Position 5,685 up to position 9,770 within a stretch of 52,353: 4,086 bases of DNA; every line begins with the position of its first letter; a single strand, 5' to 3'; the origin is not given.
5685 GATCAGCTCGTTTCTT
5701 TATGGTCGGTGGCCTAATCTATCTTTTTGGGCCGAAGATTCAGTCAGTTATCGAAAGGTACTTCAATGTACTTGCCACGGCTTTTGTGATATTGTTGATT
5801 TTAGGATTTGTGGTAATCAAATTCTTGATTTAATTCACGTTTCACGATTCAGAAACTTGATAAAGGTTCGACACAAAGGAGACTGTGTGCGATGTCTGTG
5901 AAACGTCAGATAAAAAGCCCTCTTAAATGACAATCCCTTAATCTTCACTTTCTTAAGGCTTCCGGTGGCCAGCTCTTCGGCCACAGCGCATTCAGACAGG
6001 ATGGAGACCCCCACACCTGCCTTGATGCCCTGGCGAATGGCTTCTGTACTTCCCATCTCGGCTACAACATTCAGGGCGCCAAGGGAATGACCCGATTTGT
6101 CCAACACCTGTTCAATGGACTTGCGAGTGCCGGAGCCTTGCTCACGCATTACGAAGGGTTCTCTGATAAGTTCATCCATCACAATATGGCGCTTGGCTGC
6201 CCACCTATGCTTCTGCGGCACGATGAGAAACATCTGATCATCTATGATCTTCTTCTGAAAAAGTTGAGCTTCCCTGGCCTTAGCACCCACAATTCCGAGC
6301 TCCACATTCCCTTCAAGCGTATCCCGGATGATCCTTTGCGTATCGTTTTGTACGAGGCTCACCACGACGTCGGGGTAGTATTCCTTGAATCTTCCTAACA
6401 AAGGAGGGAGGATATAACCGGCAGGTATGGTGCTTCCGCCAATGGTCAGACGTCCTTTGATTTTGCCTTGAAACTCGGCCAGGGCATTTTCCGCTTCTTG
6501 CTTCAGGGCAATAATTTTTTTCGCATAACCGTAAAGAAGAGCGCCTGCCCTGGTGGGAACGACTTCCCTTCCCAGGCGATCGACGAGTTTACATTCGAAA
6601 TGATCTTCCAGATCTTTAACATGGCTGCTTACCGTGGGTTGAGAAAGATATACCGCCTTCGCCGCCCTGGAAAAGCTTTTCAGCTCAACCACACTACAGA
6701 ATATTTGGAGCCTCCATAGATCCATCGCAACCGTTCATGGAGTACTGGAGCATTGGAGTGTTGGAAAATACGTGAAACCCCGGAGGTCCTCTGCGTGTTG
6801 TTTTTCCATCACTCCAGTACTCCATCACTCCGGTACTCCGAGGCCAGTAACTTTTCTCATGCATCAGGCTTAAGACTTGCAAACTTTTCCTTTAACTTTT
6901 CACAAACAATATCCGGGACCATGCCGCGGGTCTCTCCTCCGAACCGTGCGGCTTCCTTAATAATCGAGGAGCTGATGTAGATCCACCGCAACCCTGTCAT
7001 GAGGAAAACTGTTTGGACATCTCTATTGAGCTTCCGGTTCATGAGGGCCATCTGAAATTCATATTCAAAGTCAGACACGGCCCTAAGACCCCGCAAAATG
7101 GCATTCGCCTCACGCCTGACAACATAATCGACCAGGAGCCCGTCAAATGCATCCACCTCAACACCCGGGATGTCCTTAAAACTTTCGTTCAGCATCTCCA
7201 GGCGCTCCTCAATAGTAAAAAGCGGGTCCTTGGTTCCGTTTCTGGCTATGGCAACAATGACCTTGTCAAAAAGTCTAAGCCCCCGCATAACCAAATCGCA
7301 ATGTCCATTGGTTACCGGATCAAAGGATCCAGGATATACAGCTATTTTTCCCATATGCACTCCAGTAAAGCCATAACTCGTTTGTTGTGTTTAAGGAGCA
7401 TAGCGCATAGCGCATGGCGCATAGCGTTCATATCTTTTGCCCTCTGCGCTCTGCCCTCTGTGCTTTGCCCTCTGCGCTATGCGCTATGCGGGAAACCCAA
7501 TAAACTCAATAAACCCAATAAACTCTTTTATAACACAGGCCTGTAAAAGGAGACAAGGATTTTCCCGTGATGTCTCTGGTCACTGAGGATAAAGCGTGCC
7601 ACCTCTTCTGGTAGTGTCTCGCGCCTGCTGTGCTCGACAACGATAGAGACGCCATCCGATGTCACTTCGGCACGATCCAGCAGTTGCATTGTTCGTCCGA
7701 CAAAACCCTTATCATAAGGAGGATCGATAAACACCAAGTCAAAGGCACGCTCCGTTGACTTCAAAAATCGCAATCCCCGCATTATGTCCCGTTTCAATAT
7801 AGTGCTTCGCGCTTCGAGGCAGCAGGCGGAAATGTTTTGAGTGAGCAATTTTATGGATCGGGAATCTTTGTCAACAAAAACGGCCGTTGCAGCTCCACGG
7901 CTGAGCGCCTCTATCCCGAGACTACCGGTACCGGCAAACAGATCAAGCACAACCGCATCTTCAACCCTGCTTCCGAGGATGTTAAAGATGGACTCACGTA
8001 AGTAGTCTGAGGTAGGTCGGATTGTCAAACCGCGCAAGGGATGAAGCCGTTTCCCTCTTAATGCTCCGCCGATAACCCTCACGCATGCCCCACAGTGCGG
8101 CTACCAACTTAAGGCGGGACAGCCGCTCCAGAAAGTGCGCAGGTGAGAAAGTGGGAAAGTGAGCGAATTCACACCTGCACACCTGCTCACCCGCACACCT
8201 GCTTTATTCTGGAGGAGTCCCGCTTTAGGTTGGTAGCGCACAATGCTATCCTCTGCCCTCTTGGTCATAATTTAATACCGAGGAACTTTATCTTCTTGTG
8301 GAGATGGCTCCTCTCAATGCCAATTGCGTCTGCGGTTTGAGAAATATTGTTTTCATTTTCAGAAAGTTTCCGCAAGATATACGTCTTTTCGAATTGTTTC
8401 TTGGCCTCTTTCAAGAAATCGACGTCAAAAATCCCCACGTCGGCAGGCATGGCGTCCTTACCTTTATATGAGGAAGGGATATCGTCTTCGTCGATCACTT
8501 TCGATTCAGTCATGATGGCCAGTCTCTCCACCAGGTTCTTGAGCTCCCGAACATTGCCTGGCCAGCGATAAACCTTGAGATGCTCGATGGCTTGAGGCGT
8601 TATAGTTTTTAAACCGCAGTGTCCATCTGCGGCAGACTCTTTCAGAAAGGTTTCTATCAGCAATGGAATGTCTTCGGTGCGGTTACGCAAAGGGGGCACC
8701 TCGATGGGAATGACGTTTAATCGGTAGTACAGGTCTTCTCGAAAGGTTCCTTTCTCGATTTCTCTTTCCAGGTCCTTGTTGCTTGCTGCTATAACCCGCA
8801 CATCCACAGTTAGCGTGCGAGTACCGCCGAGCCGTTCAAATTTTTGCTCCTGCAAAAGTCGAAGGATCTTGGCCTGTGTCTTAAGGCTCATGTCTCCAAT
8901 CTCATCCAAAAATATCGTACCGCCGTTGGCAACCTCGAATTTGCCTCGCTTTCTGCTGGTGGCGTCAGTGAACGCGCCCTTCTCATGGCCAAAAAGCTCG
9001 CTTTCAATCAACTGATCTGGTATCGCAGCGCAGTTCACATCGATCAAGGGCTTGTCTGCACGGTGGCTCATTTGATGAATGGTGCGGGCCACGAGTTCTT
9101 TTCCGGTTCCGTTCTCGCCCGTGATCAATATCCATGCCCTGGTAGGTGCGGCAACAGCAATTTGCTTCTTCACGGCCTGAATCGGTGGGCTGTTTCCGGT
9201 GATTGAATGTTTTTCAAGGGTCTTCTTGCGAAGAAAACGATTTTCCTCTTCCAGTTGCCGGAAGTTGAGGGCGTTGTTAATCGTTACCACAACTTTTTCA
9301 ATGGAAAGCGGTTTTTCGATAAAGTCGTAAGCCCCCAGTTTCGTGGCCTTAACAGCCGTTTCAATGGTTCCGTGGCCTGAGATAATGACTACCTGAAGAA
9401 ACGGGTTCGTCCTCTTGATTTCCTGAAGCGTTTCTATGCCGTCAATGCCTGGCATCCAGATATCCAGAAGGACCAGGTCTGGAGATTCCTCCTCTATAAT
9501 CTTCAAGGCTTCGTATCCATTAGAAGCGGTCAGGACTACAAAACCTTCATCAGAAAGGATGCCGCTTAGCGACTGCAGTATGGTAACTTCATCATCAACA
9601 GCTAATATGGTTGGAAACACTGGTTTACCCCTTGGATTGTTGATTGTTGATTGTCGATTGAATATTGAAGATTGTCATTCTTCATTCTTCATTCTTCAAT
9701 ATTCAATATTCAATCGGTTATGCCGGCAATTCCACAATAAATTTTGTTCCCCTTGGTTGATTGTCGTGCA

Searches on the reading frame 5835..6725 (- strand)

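Call 33: search_protein_families(library=pfam, proteins=[window:5835-6725:-], max_evalue=0.001)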
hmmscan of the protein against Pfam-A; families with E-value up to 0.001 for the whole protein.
window:5835-6725:- (296 aa): 3 families
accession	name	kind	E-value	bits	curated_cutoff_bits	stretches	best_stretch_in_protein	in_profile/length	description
PF03466.25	LysR_substrate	-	3.2e-49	167.6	28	1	88-294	3-206/209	LysR substrate binding domain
PF00126.33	HTH_1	-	6.4e-19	68.1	26.6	1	5-61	3-59/60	Bacterial regulatory helix-turn-helix protein, lysR family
PF12727.12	PBP_like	-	0.00019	21.1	27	1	191-292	96-192/193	PBP superfamily domain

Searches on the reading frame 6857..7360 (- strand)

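Call 34: search_protein_families(library=pfam, proteins=[window:6857-7360:-], max_evalue=0.001)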
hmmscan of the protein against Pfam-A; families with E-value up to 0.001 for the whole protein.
window:6857-7360:- (167 aa): 1 family
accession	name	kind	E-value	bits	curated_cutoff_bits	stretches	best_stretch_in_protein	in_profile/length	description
PF01467.32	CTP_transf_like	-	6.5e-28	98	21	1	8-136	1-132/133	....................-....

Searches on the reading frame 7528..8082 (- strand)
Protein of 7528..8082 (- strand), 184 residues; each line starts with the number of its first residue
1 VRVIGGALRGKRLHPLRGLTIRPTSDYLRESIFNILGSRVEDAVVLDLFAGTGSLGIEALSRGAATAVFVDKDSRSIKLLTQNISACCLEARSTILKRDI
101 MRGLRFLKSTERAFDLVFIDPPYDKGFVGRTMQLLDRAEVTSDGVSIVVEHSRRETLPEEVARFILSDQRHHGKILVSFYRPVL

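Call 34: search_protein_families(library=pfam, proteins=[window:7528-8082:-], max_evalue=0.001)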
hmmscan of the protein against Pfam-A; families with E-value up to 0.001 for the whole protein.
window:7528-8082:- (184 aa): 8 families
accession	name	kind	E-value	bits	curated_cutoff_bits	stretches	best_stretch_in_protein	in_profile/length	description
PF03602.21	Cons_hypoth95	-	2.2e-50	171.3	24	1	1-180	1-181/182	Conserved hypothetical protein 95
PF05175.20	MTS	-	7.6e-07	29.4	23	1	41-127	31-112/170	Methyltransferase small domain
PF02475.24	TRM5-TYW2_MTfase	-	2.4e-05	24.8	28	1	41-132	36-124/164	TRM5/TYW2 methyltransferase domain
PF13847.12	Methyltransf_31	-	7.6e-05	22.9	27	1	42-161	4-122/145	Methyltransferase domain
PF09445.16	Methyltransf_15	-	0.00027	21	22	1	44-123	3-81/165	RNA cap guanine-N2 methyltransferase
PF02086.21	MethyltransfD12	-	0.0003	21.1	22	0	32-80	12-58/253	D12 class N6 adenine-specific DNA methyltransferase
PF13649.12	Methyltransf_25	-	0.00059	20.9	27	0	45-119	1-70/97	Methyltransferase domain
PF06325.19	PrmA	-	0.00099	19.1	22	0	41-101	161-222/296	Ribosomal protein L11 methyltransferase (PrmA)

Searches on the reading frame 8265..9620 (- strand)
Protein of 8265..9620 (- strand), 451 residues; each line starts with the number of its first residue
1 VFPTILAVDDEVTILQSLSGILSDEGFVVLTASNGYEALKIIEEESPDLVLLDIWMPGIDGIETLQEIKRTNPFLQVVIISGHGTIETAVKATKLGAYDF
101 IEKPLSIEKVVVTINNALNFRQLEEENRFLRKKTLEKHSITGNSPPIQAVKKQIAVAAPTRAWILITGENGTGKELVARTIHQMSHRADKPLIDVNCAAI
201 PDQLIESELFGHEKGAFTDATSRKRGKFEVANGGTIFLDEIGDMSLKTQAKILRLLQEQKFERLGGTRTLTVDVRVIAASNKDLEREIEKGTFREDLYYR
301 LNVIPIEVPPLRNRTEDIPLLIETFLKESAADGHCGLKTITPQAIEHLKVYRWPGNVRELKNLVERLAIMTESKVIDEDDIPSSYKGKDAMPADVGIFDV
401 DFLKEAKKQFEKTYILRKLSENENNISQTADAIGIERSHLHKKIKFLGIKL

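Call 33: search_protein_families(library=pfam, proteins=[window:8265-9620:-], max_evalue=0.001)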
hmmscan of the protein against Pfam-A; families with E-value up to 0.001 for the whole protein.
window:8265-9620:- (451 aa): 9 families
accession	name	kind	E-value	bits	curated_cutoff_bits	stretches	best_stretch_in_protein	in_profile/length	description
PF00158.32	Sigma54_activat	-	5.6e-73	244.6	20.2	1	140-307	1-168/168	Sigma-54 interaction domain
PF00072.30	Response_reg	-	7.5e-32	110.2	30.2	1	5-114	1-110/111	Response regulator receiver domain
PF25601.1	AAA_lid_14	-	2.6e-25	88.5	27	1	312-390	1-79/87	AAA+ ATPase lid domain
PF14532.12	Sigma54_activ_2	-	1.3e-22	80.9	25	1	142-311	2-138/138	Sigma-54 interaction domain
PF07728.20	AAA_5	-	6.2e-08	33.2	22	1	164-282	2-123/139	AAA domain (dynein-related subfamily)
PF02954.25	HTH_8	-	3.2e-06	27.2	22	1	409-445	4-40/42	Bacterial regulatory protein, Fis family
PF00004.35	AAA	-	0.00011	23.1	21.2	1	164-282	1-110/131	ATPase family associated with various cellular activities (AAA)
PF07726.17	AAA_3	-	0.0003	21.1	27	1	164-281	2-111/131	ATPase family associated with various cellular activities (AAA)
PF07724.20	AAA_2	-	0.00066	20.2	27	0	164-290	6-133/166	AAA domain (Cdc48 subfamily)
